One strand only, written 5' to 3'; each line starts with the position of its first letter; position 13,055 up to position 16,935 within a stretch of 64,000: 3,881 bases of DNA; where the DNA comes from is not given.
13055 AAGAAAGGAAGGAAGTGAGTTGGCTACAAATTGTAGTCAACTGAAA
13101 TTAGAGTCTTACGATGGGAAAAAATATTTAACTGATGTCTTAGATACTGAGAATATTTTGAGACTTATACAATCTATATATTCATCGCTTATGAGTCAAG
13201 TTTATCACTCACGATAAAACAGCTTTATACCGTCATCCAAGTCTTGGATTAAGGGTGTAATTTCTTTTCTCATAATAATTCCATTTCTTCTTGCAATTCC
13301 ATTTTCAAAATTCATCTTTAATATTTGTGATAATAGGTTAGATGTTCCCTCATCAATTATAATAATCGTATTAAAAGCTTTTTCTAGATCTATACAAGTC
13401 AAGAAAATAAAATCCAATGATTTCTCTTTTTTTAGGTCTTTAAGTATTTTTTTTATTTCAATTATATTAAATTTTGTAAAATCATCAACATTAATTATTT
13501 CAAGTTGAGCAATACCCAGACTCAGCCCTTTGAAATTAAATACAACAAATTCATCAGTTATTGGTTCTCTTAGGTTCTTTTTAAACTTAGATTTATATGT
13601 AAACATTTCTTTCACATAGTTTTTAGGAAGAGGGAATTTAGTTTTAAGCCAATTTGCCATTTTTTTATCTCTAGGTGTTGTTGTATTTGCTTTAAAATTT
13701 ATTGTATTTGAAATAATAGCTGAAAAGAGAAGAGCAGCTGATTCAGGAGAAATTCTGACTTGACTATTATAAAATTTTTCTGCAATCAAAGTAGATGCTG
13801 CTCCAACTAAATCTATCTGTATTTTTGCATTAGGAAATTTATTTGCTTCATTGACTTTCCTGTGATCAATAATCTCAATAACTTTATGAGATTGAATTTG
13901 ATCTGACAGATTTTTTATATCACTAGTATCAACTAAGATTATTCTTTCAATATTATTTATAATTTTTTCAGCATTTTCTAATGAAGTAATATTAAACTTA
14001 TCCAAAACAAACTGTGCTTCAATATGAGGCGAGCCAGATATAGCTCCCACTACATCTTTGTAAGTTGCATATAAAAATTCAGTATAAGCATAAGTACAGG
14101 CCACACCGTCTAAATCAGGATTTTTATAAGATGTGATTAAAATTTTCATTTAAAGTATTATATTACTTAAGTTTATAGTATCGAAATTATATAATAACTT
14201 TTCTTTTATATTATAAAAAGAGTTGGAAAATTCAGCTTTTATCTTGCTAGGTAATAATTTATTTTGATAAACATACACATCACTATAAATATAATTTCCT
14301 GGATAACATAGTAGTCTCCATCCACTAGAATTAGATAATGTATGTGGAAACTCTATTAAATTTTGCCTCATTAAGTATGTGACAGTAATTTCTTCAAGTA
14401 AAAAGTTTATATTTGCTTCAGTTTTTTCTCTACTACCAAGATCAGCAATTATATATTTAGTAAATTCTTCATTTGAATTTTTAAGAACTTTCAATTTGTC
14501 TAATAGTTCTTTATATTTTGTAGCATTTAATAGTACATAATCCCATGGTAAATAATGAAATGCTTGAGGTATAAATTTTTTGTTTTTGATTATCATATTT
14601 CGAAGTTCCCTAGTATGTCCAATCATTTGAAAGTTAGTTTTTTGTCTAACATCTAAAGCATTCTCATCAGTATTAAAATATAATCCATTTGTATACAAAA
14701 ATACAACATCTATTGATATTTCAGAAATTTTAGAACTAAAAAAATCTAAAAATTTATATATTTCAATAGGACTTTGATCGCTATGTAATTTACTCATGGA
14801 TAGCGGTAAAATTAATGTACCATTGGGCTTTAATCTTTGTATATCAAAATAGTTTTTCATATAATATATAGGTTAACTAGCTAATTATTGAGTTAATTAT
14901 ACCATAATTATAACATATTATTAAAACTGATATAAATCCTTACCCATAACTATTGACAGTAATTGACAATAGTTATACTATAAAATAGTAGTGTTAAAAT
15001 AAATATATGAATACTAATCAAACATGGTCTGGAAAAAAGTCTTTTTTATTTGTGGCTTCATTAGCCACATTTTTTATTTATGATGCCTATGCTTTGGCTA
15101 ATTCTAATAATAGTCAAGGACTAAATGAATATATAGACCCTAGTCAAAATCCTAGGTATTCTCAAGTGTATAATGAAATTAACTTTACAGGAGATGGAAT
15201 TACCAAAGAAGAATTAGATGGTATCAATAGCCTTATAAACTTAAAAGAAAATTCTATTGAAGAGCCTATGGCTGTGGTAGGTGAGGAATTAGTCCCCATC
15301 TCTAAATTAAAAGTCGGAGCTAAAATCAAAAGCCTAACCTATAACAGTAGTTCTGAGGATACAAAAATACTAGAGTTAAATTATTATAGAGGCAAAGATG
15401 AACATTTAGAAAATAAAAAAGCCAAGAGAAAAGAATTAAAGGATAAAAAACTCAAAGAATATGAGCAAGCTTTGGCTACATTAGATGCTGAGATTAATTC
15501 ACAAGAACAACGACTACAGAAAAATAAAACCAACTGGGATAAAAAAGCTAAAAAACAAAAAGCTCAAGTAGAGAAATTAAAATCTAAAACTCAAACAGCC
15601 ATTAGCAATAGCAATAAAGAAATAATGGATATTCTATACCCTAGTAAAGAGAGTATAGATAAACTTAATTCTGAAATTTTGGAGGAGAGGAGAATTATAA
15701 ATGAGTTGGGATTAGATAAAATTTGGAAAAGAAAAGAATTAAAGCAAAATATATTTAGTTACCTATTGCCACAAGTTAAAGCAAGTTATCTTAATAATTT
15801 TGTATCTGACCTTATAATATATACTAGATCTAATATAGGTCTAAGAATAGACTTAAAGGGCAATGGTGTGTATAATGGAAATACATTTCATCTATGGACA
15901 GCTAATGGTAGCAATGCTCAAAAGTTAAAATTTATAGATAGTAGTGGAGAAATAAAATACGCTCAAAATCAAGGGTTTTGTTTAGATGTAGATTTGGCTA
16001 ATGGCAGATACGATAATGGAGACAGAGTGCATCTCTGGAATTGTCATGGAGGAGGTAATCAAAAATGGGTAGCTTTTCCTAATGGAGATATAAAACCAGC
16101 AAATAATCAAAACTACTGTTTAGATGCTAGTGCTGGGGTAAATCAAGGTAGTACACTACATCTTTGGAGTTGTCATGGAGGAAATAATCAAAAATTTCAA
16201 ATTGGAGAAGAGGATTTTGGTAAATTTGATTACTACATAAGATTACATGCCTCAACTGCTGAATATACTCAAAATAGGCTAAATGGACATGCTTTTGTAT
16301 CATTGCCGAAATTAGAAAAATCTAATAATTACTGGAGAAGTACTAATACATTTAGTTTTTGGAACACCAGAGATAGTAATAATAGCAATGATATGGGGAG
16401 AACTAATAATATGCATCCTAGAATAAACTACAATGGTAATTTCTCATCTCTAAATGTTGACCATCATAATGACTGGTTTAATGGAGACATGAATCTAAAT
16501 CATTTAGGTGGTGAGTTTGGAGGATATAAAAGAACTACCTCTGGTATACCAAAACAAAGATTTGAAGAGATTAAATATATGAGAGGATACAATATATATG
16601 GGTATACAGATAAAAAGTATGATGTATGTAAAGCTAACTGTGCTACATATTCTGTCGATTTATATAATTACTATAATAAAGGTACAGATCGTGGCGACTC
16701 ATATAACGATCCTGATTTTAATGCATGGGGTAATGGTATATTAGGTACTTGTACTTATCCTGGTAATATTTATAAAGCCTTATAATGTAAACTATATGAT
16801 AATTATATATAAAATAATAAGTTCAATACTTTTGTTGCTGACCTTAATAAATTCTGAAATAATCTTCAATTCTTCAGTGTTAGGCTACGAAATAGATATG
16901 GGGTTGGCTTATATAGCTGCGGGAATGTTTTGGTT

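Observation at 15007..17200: Secreted coiled-coil / ricin-B-lectin protein with an unknown C-terminal domain (His before Cys) plus a downstream 4-TM protein: candidate toxin-immunity or host-attachment pair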

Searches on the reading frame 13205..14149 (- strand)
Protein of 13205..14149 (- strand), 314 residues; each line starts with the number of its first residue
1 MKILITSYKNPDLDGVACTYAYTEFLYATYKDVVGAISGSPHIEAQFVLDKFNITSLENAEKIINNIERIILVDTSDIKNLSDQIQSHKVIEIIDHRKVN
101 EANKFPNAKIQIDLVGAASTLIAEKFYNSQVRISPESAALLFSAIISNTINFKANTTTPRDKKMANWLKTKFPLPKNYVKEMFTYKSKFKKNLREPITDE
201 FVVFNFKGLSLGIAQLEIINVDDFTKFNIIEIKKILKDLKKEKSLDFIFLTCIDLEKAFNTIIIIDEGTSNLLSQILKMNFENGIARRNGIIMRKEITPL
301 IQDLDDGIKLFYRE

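Call 3: search_protein_families(library=pfam, proteins=[window:13205-14149:-], max_evalue=1)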
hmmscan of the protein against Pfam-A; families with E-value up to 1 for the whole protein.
window:13205-14149:- (314 aa): 5 families
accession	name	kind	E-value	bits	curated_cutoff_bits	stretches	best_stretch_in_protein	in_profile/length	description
PF01368.27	DHH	-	1.3e-10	42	28.1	1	2-145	1-125/125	DHH family, N-terminal domain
PF02833.19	DHHA2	-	1.5e-06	29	27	1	180-303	1-125/126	DHHA2 domain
PF10474.15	Syndetin_C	-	0.0061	16.7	38.4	1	119-199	36-113/234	Syndetin, C-terminal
PF17930.7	LpxI_N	-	0.15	12.5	25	0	214-275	35-95/129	LpxI N-terminal domain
PF16881.10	LIAS_N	-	0.16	12.9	27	1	160-180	57-77/96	N-terminal domain of lipoyl synthase of Radical_SAM family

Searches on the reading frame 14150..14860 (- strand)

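Call 3: search_protein_families(library=pfam, proteins=[window:14150-14860:-], max_evalue=1)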
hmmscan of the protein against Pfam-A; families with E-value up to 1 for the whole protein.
window:14150-14860:- (236 aa): 0 families

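Call 4: search_protein_families(library=ncbifam, proteins=[window:14150-14860:-], max_evalue=1)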
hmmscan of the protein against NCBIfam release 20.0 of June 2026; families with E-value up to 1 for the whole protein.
window:14150-14860:- (236 aa): 0 families

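Call 69: search_protein_families(library=phrogs, proteins=[window:14150-14860:-], max_evalue=0.1)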
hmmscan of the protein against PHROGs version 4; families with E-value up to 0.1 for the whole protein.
window:14150-14860:- (236 aa): 1 family
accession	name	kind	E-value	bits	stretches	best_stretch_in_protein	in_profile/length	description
phrog_38363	-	unknown function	0.063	14.8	0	112-141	5-32/74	-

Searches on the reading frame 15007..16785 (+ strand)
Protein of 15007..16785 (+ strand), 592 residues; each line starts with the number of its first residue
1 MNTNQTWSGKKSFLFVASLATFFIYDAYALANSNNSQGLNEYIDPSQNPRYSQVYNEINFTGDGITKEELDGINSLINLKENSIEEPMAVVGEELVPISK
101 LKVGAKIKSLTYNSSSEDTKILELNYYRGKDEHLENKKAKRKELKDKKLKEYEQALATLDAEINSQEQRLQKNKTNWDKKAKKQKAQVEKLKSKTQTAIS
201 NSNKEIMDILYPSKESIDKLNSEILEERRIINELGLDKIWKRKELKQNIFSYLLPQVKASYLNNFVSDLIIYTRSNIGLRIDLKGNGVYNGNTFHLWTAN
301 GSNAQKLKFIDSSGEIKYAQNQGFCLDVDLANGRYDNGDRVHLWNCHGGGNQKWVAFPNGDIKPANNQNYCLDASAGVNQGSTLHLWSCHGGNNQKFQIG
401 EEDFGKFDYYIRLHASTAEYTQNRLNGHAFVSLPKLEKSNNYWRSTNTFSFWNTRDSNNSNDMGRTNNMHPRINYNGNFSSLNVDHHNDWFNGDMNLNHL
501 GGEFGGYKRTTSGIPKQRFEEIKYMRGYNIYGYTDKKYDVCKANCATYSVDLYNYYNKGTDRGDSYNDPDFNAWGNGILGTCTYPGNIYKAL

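Call 3: search_protein_families(library=pfam, proteins=[window:15007-16785:+], max_evalue=1)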
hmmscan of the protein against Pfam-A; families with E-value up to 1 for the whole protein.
window:15007-16785:+ (592 aa): 4 families
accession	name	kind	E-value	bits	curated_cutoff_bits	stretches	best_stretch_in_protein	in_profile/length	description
PF00652.28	Ricin_B_lectin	-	1.2e-17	64.8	29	1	281-397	14-126/126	Ricin-type beta-trefoil lectin domain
PF14200.12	RicinB_lectin_2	-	1e-12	49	25.6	2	320-387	20-89/89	Ricin-type beta-trefoil lectin domain-like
PF12128.14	DUF3584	-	0.012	13.6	31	1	104-196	240-332/1191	Protein of unknown function (DUF3584)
PF14362.11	DUF4407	-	0.53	10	31.3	1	121-218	131-230/297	Domain of unknown function (DUF4407)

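Call 4: search_protein_families(library=ncbifam, proteins=[window:15007-16785:+], max_evalue=1)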
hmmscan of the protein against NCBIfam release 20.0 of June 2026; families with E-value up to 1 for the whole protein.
window:15007-16785:+ (592 aa): 6 families
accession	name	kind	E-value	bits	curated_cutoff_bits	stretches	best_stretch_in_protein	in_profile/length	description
NF035930.1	lectin_2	subfamily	6e-21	75.2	100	2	274-396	123-237/238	lectin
NF035929.1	lectin_1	subfamily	5.3e-12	44.8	800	1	276-399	768-885/886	lectin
NF052302.1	Rv1419_fam_lectin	exception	5.4e-06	26.2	200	1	299-395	60-148/153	Rv1419 family lectin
NF045780.1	TrlF_fam_ATP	equivalog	0.0024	16.7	350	1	46-255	556-759/944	TrlF family AAA-like ATPase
TIGR03794.1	NHLM_micro_HlyD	equivalog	0.2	10.5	156.2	1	122-204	103-185/421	NHLP bacteriocin system secretion protein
TIGR01843.1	type_I_hlyD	subfamily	0.25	10.2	208.65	1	92-198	68-169/422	HlyD family type I secretion periplasmic adaptor subunit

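Call 9: search_solved_structures(query=window:15007-16782:+, max_evalue=1)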
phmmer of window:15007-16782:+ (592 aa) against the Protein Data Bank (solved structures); distinct sequences matched with E-value up to 1: 44.
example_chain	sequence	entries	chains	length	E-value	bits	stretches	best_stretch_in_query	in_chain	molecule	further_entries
1knl_A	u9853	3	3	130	3.6e-15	59.1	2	314-401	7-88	ENDO-1,4-BETA-XYLANASE A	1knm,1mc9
3wmy_A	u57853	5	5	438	8.2e-12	48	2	323-401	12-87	Extracellular exo-alpha-L-arabinofuranosidase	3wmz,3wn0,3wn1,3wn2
3a21_A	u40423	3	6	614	1.8e-11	46.9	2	326-399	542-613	Putative secreted alpha-galactosidase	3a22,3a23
5gqd_A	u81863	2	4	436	3.5e-11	45.9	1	312-401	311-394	Beta-xylanase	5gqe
1isv_A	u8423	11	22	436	3.6e-11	45.9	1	312-401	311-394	endo-1,4-beta-D-xylanase | ENDO-1,4-BETA-XYLANASE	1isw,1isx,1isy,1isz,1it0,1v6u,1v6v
2d1z_A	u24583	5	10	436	3.6e-11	45.9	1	312-401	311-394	ENDO-1,4-BETA-D-XYLANASE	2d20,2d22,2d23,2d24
5y42_C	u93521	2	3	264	6.6e-09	38.4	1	305-397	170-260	Seed lectin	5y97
4hr6_C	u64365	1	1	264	7.2e-09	38.3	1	305-397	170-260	LECTIN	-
2vlc_A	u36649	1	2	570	3.6e-08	36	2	336-394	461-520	Ribosome-inactivating protein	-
1onk_B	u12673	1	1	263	1.1e-07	34.4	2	336-395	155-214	Galactose specific lectin I B chain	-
9kx8_B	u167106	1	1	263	1.7e-06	30.4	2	336-395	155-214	Beta-galactoside-specific lectin 1 chain B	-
9s11_A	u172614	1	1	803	2.1e-06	30.1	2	325-399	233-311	Ricin B lectin domain-containing protein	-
3o5w_B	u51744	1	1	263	5.6e-06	28.7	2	336-395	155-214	Beta-galactoside-specific lectin 1 chain B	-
4eb2_B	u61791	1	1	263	6e-06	28.6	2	338-394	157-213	Beta-galactoside-specific lectin 1 chain B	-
1pc8_B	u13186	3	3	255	1.1e-05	27.7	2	336-395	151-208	Himalayan mistletoe ribosome-inactivating protein | Beta-galactoside-specific lectin 4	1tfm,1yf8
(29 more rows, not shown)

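Call 16: find_encoding_contigs(protein=window:15007-16785:+, flank=10000)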
Protein window:15007-16785:+ (592 aa): 10 contigs read that carry it; 6 places shown.
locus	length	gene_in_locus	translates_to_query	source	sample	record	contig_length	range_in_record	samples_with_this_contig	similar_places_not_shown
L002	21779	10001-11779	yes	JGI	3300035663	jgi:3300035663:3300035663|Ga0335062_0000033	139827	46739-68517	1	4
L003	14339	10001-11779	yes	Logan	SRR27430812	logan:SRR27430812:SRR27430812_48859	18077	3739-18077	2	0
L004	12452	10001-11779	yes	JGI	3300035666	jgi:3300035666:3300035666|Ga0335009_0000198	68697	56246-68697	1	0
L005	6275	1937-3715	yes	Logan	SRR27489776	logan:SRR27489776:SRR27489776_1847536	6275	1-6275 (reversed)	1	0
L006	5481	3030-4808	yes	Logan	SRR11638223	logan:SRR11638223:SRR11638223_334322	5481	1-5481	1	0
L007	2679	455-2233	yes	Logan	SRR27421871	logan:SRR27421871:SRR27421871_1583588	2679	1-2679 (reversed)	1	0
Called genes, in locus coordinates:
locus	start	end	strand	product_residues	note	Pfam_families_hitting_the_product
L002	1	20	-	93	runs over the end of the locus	PF07866:DUF1653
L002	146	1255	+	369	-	PF02492:cobW, PF07683:CobW_C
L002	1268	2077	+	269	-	-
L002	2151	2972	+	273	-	PF13444:Acetyltransf_5 (weak), PF21926:FeeM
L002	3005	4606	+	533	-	PF00512:HisKA, PF02518:HATPase_c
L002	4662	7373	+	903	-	PF00690:Cation_ATPase_N, PF00122:E1-E2_ATPase, PF13246:Cation_ATPase, PF00702:Hydrolase, PF00689:Cation_ATPase_C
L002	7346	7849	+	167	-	PF19694:DUF6194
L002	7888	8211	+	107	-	-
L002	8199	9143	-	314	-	PF01368:DHH, PF02833:DHHA2 (weak)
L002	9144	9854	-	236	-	-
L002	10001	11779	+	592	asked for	PF00652:Ricin_B_lectin, PF14200:RicinB_lectin_2 (faint)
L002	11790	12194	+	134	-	-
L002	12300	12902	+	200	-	PF10544:T5orf172 (weak)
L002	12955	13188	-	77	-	PF04297:UPF0122 (weak), PF13518:HTH_28 (faint)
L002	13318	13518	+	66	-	-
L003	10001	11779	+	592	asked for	PF00652:Ricin_B_lectin, PF14200:RicinB_lectin_2 (faint)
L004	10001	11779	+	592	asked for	PF00652:Ricin_B_lectin, PF14200:RicinB_lectin_2 (faint)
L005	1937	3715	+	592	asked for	PF00652:Ricin_B_lectin, PF14200:RicinB_lectin_2 (faint)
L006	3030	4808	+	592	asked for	PF00652:Ricin_B_lectin, PF14200:RicinB_lectin_2 (faint)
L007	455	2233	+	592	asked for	PF00652:Ricin_B_lectin, PF14200:RicinB_lectin_2 (faint)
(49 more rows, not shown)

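Call 69: search_protein_families(library=phrogs, proteins=[window:15007-16785:+], max_evalue=0.1)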
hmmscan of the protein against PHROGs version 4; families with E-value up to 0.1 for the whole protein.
window:15007-16785:+ (592 aa): 4 families
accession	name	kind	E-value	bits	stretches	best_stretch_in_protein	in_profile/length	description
phrog_38312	-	unknown function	2e-05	25.6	0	258-306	86-134/152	-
phrog_21883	-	unknown function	5.1e-05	23.9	0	260-307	234-281/286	-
phrog_339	-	tail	0.033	13.4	1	69-227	661-776/1123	tail length tape measure protein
phrog_32304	-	unknown function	0.075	14.2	0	342-355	14-27/48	-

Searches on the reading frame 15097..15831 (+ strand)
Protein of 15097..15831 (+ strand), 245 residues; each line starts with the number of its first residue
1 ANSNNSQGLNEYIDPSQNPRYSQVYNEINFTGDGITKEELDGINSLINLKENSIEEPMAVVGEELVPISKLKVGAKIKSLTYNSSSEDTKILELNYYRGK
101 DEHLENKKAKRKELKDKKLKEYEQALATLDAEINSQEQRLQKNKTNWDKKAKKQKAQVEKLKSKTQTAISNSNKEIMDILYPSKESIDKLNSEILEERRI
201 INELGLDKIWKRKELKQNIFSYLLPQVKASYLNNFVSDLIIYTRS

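Call 59: find_homologous_proteins(query=window:15097-15831:+, max_evalue=0.001)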
Query window:15097-15831:+ (245 aa): 5 proteins with E <= 0.001 among 1764 candidates.
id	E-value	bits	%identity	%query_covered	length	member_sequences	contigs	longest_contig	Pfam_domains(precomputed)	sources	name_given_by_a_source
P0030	1.3e-104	367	73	100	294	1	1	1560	-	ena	-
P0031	8.9e-87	309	64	100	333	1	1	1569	-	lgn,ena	-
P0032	2.8e-86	307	67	89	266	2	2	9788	-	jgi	jgi:hypothetical protein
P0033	3.7e-82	294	91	65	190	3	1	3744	-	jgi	jgi:hypothetical protein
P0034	2.8e-29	121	68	37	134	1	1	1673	-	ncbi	-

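Call 102: search_protein_families(library=ncbifam, proteins=[window:15109-15831:+], max_evalue=10)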
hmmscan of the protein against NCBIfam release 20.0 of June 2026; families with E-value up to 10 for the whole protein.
window:15109-15831:+ (241 aa): 8 families
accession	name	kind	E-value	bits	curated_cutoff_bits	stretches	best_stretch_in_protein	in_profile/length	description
NF045780.1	TrlF_fam_ATP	equivalog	0.0033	16.2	350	1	14-217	558-755/944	TrlF family AAA-like ATPase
TIGR01843.1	type_I_hlyD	subfamily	0.04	12.9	208.65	1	58-164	68-169/422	HlyD family type I secretion periplasmic adaptor subunit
NF050014.1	HpsJ_like_B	equivalog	0.38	10.4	260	1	97-166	165-235/254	hormogonium polysaccharide biosynthesis protein HpsJ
TIGR03319.1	RNase_Y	equivalog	0.44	9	454.35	1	103-181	52-136/514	ribonuclease Y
NF038348.1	T2SS_HK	subfamily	0.64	8.4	450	1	91-158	242-309/574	histidine kinase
NF045799.1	GrgA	equivalog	0.73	9.1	350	1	137-194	129-186/281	GrgA family transcription factor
NF009120.0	PRK12472.1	subfamily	2.2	6.9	369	1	102-162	215-275/508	hypothetical protein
TIGR00437.1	feoB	equivalog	5.5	5.6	315.65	1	103-194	146-235/594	ferrous iron transport protein B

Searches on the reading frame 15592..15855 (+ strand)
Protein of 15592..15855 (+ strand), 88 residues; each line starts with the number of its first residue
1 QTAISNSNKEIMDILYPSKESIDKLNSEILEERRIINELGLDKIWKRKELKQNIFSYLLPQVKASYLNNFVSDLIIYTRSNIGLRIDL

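Call 88: find_related_loci(query=A5, collection=metagenome_contigs, flank=4000)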
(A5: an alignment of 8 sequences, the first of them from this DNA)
Query A5 (88 aa) in metagenome_contigs; peptide patterns used: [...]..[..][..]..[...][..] (x = any residue, [..] = any of these).
212 stretches matched a pattern; 7 encode a relative of the query (tblastn E <= 1e-3); 7 distinct loci.
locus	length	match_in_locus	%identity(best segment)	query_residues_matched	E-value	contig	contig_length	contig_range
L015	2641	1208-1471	81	1-88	4e-44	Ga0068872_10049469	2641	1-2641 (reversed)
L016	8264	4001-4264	81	1-88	4e-44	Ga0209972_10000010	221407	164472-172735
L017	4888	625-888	72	1-88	1e-39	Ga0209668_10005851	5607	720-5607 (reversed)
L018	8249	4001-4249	52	1-81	1e-19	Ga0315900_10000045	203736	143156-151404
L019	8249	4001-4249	52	1-81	5e-19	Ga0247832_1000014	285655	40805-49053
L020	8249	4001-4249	51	1-81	4e-17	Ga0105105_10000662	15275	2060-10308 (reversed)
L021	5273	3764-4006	49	3-81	8e-16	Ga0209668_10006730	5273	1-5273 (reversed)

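Call 102: search_protein_families(library=ncbifam, proteins=[L020:5097-5351:+, L020:5348-5740:+, L020:5814-6209:+, L020:6213-6545:+], max_evalue=10)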
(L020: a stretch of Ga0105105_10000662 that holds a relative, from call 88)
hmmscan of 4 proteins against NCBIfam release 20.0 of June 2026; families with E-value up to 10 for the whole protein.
L020:5097-5351:+ (84 aa): 0 families

L020:5348-5740:+ (130 aa): 0 families

L020:5814-6209:+ (131 aa): 0 families

L020:6213-6545:+ (110 aa): 0 families
